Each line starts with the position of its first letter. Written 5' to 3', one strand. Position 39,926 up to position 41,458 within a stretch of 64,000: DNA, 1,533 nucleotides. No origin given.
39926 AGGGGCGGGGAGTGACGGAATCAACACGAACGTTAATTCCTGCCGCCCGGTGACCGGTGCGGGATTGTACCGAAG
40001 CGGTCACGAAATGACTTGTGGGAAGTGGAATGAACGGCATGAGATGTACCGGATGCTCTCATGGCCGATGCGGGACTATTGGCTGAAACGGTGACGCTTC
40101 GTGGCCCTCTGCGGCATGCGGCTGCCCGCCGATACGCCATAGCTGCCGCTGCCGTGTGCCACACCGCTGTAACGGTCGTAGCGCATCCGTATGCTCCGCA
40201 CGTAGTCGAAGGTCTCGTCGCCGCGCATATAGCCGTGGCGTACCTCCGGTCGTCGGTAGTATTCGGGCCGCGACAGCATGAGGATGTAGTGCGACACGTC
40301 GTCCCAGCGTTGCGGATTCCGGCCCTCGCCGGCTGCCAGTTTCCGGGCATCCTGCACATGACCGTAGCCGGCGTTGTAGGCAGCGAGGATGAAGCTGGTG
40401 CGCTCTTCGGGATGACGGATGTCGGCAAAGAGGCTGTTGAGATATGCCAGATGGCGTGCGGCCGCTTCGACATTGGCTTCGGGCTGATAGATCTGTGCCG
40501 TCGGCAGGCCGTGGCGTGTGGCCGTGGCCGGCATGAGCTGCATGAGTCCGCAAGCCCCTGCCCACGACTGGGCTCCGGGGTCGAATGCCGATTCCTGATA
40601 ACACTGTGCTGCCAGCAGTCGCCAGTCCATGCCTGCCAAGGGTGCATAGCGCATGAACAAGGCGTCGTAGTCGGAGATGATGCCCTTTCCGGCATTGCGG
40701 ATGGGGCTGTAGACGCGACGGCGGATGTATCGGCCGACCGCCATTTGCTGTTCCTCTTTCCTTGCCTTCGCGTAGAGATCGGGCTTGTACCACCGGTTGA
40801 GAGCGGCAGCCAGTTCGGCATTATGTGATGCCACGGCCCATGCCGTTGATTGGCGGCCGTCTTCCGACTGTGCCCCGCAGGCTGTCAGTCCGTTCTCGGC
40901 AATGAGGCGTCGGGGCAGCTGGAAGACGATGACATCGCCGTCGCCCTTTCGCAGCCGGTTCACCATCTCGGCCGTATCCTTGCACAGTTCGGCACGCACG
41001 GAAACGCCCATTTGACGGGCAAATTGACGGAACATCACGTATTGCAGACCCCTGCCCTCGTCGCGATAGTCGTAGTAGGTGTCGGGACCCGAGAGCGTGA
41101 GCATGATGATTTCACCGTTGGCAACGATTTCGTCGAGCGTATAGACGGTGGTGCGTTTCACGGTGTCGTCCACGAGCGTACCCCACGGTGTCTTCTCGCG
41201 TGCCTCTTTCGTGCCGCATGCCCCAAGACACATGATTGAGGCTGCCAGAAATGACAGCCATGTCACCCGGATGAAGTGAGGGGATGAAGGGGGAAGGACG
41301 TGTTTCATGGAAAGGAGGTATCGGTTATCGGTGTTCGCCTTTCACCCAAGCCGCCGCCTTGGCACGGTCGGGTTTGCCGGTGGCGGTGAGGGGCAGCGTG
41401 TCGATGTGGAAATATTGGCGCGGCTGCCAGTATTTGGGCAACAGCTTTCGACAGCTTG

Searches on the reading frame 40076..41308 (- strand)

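Call 87: search_protein_families(library=pfam, proteins=[window:40076-41308:-], max_evalue=0.00001)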
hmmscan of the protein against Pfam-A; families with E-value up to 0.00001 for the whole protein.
window:40076-41308:- (410 aa): 1 family
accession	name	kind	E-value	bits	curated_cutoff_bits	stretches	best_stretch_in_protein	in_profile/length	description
PF01464.25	SLT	-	2.1e-22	79.3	21.3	1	226-327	11-110/117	Transglycosylase SLT domain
